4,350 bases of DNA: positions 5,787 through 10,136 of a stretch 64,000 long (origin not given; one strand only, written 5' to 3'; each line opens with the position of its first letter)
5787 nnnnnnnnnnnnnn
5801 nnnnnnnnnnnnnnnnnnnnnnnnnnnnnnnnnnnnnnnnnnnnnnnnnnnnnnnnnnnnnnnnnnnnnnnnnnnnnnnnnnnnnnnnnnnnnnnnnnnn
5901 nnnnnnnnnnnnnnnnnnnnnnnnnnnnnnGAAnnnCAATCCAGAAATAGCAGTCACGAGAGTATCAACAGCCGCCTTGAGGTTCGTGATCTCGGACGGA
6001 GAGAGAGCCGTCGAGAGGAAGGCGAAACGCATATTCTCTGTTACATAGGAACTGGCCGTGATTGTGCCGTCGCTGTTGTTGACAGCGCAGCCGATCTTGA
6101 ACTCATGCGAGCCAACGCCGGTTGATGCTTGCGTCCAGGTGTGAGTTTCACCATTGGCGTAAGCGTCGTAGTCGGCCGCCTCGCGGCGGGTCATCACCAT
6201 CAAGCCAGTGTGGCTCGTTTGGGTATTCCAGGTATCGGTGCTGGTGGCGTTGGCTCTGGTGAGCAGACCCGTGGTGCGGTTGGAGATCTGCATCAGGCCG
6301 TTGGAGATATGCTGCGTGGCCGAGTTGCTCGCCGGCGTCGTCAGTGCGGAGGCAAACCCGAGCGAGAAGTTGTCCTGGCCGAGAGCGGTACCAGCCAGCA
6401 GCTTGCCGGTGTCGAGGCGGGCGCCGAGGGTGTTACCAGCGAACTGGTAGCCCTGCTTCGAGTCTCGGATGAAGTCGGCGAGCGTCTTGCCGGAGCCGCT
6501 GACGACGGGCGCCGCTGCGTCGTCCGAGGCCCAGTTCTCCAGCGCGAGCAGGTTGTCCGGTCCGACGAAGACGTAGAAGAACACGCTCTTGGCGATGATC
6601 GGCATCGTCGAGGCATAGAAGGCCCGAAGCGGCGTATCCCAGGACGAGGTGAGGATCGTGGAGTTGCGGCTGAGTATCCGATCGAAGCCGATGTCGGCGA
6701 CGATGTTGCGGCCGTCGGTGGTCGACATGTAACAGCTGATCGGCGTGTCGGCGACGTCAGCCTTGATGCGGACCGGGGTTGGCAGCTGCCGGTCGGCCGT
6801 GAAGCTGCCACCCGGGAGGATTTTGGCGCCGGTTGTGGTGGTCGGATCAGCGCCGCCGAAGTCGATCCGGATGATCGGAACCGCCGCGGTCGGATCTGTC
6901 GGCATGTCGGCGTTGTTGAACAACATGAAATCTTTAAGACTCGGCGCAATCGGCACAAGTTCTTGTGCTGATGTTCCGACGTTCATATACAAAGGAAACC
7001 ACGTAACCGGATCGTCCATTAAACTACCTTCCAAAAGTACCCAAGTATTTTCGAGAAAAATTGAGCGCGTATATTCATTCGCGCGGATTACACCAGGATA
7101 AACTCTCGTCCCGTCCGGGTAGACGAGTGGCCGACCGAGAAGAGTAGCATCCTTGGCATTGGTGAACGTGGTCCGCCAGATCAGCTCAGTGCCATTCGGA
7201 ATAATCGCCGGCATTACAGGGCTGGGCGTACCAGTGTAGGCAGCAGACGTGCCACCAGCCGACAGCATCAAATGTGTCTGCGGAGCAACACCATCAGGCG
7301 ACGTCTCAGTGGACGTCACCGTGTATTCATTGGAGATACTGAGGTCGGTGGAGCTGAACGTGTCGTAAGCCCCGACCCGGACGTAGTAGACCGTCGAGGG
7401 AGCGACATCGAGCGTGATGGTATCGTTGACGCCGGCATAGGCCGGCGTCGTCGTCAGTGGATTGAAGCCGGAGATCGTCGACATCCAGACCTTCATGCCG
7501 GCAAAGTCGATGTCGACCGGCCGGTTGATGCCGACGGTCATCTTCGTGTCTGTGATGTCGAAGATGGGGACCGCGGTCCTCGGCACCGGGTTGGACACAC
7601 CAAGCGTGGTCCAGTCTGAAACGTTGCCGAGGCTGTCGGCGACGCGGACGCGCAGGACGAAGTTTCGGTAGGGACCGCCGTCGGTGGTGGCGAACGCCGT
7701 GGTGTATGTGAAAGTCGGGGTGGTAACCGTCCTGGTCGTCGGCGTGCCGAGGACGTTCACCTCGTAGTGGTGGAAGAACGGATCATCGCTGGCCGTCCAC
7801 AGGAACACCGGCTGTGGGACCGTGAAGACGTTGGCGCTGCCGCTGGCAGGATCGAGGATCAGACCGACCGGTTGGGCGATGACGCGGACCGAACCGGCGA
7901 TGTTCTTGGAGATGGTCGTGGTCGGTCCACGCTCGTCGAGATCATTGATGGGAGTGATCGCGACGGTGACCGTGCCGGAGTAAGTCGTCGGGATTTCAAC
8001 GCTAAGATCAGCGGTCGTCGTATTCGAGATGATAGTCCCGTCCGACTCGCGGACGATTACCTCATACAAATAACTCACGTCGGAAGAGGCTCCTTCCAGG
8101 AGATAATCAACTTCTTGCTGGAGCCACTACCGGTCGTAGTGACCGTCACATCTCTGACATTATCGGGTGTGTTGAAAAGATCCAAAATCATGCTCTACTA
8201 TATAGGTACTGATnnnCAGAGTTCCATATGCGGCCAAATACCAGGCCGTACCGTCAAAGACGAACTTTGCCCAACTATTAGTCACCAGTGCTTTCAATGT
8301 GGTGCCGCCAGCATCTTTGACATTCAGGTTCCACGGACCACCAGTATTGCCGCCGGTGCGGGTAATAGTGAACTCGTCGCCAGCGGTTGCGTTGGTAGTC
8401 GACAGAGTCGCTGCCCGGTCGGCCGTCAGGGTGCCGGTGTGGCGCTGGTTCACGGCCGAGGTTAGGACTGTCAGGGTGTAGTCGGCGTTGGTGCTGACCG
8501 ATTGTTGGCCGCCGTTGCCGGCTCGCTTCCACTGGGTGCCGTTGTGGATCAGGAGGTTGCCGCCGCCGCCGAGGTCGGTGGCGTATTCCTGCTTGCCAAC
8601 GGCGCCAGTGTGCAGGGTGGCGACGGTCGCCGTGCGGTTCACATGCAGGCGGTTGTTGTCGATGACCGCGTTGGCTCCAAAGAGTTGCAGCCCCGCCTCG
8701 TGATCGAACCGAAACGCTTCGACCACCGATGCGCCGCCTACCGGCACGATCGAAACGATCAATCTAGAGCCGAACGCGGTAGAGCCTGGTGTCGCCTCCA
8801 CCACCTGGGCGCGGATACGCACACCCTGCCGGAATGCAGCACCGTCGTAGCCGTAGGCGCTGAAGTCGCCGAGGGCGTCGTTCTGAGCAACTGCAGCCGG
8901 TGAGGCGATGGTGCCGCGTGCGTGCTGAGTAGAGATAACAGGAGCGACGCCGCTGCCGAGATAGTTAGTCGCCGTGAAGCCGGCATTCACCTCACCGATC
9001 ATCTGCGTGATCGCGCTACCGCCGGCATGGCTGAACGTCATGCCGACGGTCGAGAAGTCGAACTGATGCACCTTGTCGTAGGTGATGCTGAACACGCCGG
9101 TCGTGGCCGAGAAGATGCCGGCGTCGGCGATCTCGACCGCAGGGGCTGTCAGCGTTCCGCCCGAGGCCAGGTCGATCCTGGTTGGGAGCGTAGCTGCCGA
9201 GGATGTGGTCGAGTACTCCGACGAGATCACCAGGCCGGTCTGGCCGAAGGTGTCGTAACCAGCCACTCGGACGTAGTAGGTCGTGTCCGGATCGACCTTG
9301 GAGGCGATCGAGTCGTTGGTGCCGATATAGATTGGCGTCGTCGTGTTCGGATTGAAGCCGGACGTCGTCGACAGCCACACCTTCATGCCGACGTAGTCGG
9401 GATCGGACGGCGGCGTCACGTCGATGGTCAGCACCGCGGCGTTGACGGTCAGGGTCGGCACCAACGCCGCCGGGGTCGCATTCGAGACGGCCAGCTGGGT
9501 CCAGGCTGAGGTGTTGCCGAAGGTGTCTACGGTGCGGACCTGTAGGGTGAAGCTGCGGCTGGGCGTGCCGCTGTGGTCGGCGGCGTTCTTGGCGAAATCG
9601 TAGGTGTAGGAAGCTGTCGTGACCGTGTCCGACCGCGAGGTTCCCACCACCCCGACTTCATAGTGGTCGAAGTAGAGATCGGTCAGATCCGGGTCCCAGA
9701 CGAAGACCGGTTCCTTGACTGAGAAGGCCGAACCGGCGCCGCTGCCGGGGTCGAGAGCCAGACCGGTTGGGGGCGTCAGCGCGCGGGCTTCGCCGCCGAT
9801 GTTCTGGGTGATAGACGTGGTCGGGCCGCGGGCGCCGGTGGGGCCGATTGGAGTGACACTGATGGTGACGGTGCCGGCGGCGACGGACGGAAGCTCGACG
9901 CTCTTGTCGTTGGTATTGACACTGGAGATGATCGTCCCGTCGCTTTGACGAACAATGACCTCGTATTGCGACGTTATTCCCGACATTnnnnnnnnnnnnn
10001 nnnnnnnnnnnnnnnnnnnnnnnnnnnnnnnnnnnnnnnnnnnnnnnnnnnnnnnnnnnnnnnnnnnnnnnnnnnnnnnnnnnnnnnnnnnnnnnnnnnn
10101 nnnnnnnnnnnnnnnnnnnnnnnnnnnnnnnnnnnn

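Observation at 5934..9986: Tandem duplicated receptor-binding proteins derived from the lambda J C-terminal region, with divergent C-terminal domains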

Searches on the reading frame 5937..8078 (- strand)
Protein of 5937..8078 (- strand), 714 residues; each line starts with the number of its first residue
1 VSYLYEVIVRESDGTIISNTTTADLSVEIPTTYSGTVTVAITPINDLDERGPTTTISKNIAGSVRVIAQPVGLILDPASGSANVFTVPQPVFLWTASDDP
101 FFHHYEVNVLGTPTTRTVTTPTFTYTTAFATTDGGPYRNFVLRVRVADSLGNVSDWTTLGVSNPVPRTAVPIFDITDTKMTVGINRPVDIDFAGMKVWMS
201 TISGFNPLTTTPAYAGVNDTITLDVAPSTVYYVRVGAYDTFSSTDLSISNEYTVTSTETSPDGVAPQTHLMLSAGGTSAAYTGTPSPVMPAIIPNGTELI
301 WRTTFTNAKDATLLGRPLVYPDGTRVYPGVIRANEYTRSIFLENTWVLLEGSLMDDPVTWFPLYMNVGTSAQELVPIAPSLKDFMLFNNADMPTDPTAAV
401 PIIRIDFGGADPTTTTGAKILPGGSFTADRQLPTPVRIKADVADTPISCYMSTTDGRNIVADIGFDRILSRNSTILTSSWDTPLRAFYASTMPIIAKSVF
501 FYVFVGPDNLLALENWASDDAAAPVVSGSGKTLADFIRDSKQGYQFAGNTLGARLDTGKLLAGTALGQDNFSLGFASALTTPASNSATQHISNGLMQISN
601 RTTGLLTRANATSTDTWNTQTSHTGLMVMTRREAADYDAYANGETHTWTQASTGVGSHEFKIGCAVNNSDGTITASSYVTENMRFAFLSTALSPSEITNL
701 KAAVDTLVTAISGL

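Call 8: search_protein_families(library=pfam, proteins=[window:5937-8078:-], max_evalue=0.01)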
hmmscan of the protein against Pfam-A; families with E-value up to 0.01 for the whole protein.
window:5937-8078:- (714 aa): 0 families

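Call 9: search_protein_families(library=phrogs, proteins=[window:5937-8078:-], max_evalue=0.001)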
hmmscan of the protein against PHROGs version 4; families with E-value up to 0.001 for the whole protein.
window:5937-8078:- (714 aa): 3 families
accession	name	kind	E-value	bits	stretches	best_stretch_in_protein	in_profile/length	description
phrog_31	-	tail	5e-17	62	1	5-686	904-1233/1565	central tail fiber J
phrog_1727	-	tail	1e-08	34.3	1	128-265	854-997/1174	tail protein and host specificity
phrog_17995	-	unknown function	1.1e-08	35.4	1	119-258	192-331/332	-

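Call 71: search_protein_families(library=ncbifam, max_evalue=0.01, proteins=[window:5937-8078:-])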
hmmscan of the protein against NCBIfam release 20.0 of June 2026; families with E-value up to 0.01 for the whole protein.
window:5937-8078:- (714 aa): 0 families

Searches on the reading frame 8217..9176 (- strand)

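Call 43: search_protein_families(library=pfam, max_evalue=10, proteins=[window:8217-9176:-])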
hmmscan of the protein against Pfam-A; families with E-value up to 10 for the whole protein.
window:8217-9176:- (320 aa): 1 family
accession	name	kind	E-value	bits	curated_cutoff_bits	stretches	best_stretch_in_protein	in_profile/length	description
PF01592.21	NifU_N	-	0.0098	16.5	22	2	233-272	2-41/127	NifU-like N terminal domain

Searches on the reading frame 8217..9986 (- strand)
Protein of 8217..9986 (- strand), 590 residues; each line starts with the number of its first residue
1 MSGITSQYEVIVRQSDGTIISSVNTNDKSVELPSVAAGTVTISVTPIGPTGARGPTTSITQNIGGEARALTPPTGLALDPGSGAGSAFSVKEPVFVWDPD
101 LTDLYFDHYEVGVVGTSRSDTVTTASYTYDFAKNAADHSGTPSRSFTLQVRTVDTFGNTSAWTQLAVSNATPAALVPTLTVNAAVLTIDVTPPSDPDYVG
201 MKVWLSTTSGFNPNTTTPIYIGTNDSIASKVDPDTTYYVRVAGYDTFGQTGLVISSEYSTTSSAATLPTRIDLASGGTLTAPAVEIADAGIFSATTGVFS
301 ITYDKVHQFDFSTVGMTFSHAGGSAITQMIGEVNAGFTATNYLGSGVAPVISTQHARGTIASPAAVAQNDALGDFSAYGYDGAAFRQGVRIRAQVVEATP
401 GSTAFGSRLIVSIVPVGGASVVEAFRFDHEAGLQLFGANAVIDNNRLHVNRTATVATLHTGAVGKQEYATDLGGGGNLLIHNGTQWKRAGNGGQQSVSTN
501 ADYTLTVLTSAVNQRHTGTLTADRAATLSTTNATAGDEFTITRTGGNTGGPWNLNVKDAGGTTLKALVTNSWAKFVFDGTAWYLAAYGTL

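Call 8: search_protein_families(library=pfam, proteins=[window:8217-9986:-], max_evalue=0.01)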
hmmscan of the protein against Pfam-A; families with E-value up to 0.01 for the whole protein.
window:8217-9986:- (590 aa): 0 families

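Call 9: search_protein_families(library=phrogs, proteins=[window:8217-9986:-], max_evalue=0.001)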
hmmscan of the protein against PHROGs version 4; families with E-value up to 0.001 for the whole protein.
window:8217-9986:- (590 aa): 3 families
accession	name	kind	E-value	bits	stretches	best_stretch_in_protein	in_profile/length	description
phrog_25032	-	unknown function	9.5e-18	63.9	1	106-273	631-803/1978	-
phrog_31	-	tail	1.9e-15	56.8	1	6-171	902-1063/1565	central tail fiber J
phrog_1727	-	tail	3.5e-12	45.8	1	124-268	841-992/1174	tail protein and host specificity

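Call 14: search_dna_similar(query=window:8217-9986:-, collection=phages, mode=protein, max_rows=30)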
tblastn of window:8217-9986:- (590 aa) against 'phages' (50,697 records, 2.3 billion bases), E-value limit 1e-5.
Records with a match: 19; places in all: 19; records where one place covers at least 80% of the query: 0.
Best place of each record, by identity: <60% 19.
By first word of the organism name: Rhizobium 14; Acinetobacter 3; Caulobacter 2.
By host as written in the record: - 4; Caulobacter crescentus 2; Rhizobium leguminosarum biovar viciae 3841 2; Rhizobium etli CFN42 2; R. phaseoli sv. phaseoli INC 2-5 1; Rhizobium leguminosarum VF39SM 1; Rhizobium etli Y2_11 1; Rhizobium etli Y2_17 1; and 5 more.
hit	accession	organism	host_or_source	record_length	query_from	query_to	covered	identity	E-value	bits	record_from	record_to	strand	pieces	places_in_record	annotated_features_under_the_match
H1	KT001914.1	Caulobacter phage Seuss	Caulobacter crescentus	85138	25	257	39%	33.5%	3e-18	96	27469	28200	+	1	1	tail fiber protein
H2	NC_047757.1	Caulobacter phage Seuss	Caulobacter crescentus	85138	25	257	39%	33.5%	3e-18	96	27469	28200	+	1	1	central tail fiber J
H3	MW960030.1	Rhizobium phage RHph_X66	R. phaseoli sv. phaseoli INC 2-5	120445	8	258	43%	30.6%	9e-19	97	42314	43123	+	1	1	tail host specificity protein J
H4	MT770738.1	Rhizobium phage B1VFA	Rhizobium leguminosarum VF39SM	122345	8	258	43%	30.3%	5e-18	94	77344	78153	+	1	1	putative tail fiber protein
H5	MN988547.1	Rhizobium phage RHph_Y2_11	Rhizobium etli Y2_11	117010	4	255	43%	28.4%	2e-14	83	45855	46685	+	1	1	tail host specificity protein J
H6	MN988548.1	Rhizobium phage RHph_Y2_17_1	Rhizobium etli Y2_17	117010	4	255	43%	28.4%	2e-14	83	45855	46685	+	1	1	tail host specificity protein J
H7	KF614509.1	Rhizobium phage vB_RleS_L338C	Rhizobium leguminosarum biovar viciae ...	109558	86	257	29%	34.7%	2e-16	90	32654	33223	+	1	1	tail fiber protein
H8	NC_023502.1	Rhizobium phage vB_RleS_L338C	Rhizobium leguminosarum biovar viciae ...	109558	86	257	29%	34.7%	2e-16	90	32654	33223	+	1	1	tail protein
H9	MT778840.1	Rhizobium phage P11VFA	-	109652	86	257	29%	34.7%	2e-16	90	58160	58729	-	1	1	putative tail fiber protein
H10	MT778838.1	Rhizobium phage V1VFA-S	-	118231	109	258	25%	37.0%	5e-19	98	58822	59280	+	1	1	putative tail fiber/ tail assembly protein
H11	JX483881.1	Rhizobium phage RHEph10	Rhizobium etli CFN42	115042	118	255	23%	38.0%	3e-16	89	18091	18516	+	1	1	putative tail assembly protein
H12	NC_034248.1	Rhizobium phage RHEph10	Rhizobium etli CFN42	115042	118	255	23%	38.0%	3e-16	89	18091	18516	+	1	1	tail protein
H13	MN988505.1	Rhizobium phage RHph_N1_10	Rhizobium phaseoli N1_10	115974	118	255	23%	36.8%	1e-13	81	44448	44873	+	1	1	tail host specificity protein J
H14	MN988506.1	Rhizobium phage RHph_N1_15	Rhizobium phaseoli N1_15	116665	118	255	23%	36.8%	1e-13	81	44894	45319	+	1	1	tail host specificity protein J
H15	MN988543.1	Rhizobium phage RHph_N2_6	Rhizobium phaseoli N2_6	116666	118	255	23%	36.8%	1e-13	81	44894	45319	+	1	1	tail host specificity protein J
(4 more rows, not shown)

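Call 15: find_encoding_contigs(protein=window:8217-9986:-, flank=10000, max_places=6)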
Protein window:8217-9986:- (590 aa): 2 contigs read that carry it; 2 places shown.
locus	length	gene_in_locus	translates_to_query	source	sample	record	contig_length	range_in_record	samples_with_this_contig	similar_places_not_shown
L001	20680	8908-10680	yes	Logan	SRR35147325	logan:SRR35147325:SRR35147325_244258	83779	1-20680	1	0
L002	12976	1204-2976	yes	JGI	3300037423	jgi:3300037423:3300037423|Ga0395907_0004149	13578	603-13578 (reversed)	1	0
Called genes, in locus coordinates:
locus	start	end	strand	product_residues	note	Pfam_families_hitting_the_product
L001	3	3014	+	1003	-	?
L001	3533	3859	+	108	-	-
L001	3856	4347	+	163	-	-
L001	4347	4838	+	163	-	PF00877:NLPC_P60 (weak)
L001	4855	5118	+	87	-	PF14464:Prok-JAB (faint)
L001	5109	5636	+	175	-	-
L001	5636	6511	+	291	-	PF12850:Metallophos_2 (faint)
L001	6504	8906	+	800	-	PF24801:FNIII-A_GpJ (weak), PF13550:Phage-tail_3 (weak)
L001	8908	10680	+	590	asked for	-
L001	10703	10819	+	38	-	-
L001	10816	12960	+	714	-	-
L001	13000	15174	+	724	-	PF12831:FAD_oxidored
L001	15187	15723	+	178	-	-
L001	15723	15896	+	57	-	-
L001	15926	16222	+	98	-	-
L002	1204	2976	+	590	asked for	-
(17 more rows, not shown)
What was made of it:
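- Gene callers in both source assemblies call it (call 15).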

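Call 16: find_homologous_proteins(query=window:8217-9986:-)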
Query window:8217-9986:- (590 aa): 1 proteins with E <= 0.001 among 8000 candidates.
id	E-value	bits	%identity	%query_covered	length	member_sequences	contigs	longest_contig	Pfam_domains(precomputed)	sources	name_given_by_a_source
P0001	1.2e-17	82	29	45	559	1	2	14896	-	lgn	-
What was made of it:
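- Tried and rejected: The word-indexed 5.8-billion-protein search gave one distant hit, P0001 (call 16).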

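Call 20: get_annotated_region(hit=H2, flank=6000)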
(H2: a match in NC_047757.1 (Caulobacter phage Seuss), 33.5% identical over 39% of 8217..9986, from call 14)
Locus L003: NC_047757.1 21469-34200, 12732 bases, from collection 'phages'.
description: Caulobacter phage Seuss, complete genome.
organism: Caulobacter phage Seuss (NCBI taxid 1675601)
taxonomy: Viruses; Duplodnaviria; Heunggongvirae; Uroviricota; Caudoviricetes; Seussvirus; Seussvirus seuss
host: Caulobacter crescentus; source: -; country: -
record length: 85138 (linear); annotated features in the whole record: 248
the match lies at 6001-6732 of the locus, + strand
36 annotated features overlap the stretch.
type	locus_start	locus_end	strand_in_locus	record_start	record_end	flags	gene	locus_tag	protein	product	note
CDS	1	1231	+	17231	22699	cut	-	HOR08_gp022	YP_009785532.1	tail length tape measure protein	-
regulatory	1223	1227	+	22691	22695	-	-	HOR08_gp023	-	ribosome_binding_site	-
CDS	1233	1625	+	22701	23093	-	-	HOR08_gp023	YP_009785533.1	hypothetical protein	-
regulatory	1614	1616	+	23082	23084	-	-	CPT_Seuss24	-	ribosome_binding_site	-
CDS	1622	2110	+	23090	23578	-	-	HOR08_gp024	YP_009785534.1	minor tail protein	-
regulatory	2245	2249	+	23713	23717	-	-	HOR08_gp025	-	ribosome_binding_site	-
CDS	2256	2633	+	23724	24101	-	-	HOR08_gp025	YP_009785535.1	tail assembly protein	-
regulatory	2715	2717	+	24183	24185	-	-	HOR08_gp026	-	ribosome_binding_site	-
CDS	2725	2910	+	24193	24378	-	-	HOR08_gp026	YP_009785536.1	hypothetical protein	-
regulatory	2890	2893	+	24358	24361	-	-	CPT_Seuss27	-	ribosome_binding_site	-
CDS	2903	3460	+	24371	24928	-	-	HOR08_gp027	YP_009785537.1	tail assembly protein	-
regulatory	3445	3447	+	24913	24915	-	-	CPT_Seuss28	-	ribosome_binding_site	-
CDS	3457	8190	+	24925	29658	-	-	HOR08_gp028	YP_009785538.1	central tail fiber J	-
regulatory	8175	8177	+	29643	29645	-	-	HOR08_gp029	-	ribosome_binding_site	-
CDS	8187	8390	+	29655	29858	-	-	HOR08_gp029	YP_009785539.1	hypothetical protein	-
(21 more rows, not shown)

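Call 21: get_annotated_region(hit=H3, flank=6000)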
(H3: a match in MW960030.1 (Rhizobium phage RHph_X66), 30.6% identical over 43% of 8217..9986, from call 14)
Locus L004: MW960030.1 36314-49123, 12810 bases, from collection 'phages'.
description: Rhizobium phage RHph_X66, complete genome.
organism: Rhizobium phage RHph_X66 (NCBI taxid 2836081)
taxonomy: Viruses; Duplodnaviria; Heunggongvirae; Uroviricota; Caudoviricetes
host: R. phaseoli sv. phaseoli INC 2-5; source: Agricultural lands; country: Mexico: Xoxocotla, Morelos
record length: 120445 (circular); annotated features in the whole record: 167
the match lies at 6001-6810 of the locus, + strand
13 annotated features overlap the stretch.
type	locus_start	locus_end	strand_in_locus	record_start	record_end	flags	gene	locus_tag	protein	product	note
CDS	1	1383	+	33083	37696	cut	-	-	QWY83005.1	tail tape measure protein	-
CDS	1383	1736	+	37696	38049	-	-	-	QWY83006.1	minor tail protein M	-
CDS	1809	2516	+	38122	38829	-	-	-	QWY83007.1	minor tail protein L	-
CDS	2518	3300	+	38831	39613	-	-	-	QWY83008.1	tail assembly protein K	-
CDS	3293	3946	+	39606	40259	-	-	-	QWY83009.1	tail assembly protein I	-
CDS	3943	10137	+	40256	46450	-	-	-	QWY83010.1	tail host specificity protein J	-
CDS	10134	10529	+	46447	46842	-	-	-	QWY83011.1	hypothetical protein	-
CDS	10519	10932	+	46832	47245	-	-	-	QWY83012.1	hypothetical protein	-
CDS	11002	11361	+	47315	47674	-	-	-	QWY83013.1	hypothetical protein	-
CDS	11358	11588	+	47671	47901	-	-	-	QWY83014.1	hypothetical protein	-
CDS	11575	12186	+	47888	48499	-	-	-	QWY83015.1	lysozyme protein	GO_function: GO:0003796 - lysozyme activity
CDS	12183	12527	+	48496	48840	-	-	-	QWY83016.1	hypothetical protein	-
CDS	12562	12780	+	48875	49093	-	-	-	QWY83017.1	hypothetical protein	-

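Call 43: search_protein_families(library=pfam, max_evalue=10, proteins=[P0001])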
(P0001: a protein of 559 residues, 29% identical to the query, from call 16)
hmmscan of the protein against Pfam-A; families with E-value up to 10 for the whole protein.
P0001 (559 aa): 0 families

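Call 52: find_encoding_contigs(protein=P0001, flank=8000, max_places=2)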
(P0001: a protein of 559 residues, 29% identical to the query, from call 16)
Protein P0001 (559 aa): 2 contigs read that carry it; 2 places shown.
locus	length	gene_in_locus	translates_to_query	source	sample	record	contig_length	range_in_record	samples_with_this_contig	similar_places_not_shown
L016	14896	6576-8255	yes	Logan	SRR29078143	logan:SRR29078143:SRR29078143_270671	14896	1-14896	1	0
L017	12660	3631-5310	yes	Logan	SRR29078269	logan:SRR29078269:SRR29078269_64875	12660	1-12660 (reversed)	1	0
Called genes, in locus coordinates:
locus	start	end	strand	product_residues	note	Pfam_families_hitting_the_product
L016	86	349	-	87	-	-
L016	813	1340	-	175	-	-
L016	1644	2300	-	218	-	-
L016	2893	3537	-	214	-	-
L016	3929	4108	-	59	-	-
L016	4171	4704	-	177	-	-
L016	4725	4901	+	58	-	-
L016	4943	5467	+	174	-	PF03592:Terminase_2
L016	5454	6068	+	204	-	-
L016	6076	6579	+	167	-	-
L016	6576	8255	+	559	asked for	-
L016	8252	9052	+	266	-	PF03629:SASA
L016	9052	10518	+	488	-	-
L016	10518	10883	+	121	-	-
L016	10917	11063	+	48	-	-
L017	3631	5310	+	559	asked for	-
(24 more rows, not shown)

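Call 71: search_protein_families(library=ncbifam, max_evalue=0.01, proteins=[window:8217-9986:-])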
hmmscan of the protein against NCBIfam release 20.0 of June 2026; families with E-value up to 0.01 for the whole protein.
window:8217-9986:- (590 aa): 0 families
